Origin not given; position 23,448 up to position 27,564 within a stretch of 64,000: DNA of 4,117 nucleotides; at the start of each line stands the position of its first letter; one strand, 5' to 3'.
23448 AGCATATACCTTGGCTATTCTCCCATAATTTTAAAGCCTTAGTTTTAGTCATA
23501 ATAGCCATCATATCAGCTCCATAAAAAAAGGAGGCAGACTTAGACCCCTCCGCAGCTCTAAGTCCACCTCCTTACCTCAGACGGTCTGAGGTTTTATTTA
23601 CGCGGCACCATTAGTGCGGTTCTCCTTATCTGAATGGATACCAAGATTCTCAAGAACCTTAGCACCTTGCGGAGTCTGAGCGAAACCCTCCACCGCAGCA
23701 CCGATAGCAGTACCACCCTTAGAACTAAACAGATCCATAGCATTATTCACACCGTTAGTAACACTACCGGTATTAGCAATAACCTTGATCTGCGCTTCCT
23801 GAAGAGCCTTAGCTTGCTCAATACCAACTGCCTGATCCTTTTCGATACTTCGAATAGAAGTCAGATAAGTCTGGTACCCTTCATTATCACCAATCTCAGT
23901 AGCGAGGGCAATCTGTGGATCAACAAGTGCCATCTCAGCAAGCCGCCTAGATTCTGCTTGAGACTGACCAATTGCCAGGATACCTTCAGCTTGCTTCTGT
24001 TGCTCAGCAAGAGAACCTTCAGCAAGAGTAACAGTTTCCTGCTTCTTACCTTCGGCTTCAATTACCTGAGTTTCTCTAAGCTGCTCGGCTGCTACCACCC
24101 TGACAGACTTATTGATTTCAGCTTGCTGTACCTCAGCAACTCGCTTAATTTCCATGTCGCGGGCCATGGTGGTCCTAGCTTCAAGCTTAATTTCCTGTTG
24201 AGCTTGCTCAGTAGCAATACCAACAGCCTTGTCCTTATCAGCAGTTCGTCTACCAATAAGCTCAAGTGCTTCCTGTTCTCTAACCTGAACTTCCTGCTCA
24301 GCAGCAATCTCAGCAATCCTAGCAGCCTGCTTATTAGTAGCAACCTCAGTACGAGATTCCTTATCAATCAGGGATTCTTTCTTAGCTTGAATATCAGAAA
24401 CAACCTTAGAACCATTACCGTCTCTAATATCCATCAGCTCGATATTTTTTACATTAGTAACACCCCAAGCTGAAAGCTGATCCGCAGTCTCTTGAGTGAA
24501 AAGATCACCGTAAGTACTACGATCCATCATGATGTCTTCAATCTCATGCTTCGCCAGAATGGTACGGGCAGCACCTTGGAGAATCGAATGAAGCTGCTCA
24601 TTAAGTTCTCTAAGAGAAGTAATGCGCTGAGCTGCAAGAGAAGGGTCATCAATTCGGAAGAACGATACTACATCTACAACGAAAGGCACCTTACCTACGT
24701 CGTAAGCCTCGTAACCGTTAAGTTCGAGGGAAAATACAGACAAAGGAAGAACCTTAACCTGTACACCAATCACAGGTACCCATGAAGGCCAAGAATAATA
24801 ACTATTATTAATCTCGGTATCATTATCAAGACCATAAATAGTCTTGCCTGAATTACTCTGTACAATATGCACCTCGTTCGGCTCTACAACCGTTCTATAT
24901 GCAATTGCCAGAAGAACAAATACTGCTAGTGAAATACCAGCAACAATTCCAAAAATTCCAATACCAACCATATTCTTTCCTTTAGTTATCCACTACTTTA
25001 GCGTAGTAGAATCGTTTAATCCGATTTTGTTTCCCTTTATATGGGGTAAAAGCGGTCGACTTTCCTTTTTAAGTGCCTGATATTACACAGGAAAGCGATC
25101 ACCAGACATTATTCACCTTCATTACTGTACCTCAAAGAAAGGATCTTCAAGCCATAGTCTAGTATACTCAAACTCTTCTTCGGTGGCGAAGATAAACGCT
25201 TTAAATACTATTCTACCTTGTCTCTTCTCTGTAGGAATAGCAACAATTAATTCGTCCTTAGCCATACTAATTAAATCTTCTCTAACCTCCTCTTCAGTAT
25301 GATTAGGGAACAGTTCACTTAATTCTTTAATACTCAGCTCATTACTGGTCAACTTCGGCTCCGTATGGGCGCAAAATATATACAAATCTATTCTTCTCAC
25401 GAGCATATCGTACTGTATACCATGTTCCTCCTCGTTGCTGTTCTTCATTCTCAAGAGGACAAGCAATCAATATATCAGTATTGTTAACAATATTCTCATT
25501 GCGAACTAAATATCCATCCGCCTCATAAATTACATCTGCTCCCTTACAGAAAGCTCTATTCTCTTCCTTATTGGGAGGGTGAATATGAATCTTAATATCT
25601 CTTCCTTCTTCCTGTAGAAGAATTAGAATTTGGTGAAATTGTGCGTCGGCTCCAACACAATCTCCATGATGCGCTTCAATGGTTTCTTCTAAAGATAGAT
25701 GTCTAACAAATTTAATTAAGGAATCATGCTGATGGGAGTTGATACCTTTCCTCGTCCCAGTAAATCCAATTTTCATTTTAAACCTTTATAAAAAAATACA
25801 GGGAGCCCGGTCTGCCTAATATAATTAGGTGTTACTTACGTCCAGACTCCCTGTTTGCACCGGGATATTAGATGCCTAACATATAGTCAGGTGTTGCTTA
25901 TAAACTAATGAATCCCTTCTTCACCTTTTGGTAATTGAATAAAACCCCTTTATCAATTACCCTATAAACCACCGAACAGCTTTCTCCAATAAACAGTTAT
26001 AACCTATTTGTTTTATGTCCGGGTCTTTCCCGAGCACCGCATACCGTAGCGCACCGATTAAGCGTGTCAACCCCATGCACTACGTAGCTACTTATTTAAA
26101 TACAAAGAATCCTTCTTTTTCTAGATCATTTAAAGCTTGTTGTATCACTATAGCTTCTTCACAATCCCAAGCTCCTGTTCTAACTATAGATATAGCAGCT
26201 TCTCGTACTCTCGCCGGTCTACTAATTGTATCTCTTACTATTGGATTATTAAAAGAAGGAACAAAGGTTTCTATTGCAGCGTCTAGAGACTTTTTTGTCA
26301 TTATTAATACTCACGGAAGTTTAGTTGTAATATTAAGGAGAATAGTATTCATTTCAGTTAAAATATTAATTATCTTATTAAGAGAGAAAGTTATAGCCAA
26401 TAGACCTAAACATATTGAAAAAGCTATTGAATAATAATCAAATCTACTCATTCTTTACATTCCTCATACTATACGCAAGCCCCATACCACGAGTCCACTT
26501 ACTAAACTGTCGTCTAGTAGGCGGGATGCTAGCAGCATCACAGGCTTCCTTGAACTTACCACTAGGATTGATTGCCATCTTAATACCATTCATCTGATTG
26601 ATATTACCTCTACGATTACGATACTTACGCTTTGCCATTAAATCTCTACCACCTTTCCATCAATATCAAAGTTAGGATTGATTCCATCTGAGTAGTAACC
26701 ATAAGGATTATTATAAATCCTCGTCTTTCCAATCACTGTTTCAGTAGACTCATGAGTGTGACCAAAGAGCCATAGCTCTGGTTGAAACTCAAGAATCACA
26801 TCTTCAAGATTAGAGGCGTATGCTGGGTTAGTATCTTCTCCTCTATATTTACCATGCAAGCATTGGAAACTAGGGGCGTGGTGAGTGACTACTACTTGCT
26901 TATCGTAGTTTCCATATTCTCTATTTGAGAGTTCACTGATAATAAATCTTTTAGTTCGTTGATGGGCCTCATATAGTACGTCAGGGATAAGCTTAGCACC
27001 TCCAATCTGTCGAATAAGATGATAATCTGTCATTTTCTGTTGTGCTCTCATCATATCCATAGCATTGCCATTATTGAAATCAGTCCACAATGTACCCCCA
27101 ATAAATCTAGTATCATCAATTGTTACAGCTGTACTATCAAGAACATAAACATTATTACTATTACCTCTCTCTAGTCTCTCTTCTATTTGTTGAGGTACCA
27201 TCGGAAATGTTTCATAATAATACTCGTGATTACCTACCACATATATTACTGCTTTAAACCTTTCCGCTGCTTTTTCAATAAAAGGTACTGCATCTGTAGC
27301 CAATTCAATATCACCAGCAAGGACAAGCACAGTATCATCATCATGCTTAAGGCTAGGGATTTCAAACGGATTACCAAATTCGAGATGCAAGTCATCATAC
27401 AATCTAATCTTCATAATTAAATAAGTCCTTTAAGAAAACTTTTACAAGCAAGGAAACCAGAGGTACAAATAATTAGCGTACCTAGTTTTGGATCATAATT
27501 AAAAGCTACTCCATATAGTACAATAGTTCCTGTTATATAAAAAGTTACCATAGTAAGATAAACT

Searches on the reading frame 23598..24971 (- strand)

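Call 11: search_protein_families(library=pfam, proteins=[window:23598-24971:-])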
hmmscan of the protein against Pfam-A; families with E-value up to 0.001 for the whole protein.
window:23598-24971:- (457 aa): 1 family
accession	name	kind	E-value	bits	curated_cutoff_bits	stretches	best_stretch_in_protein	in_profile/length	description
PF01145.31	Band_7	-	7.5e-14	52.6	23.6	1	28-213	2-174/176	SPFH domain / Band 7 family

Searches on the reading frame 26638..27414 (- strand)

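Call 83: search_protein_families(library=pfam, proteins=[window:26638-27414:-], max_evalue=0.001)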
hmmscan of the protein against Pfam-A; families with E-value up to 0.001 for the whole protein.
window:26638-27414:- (258 aa): 2 families
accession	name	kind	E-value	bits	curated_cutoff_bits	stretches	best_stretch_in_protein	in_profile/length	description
PF00149.33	Metallophos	-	3.7e-08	34.5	21.5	1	25-222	30-190/191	Calcineurin-like phosphoesterase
PF12850.12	Metallophos_2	-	1.1e-06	29.2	27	0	1-101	1-81/154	Calcineurin-like phosphoesterase superfamily domain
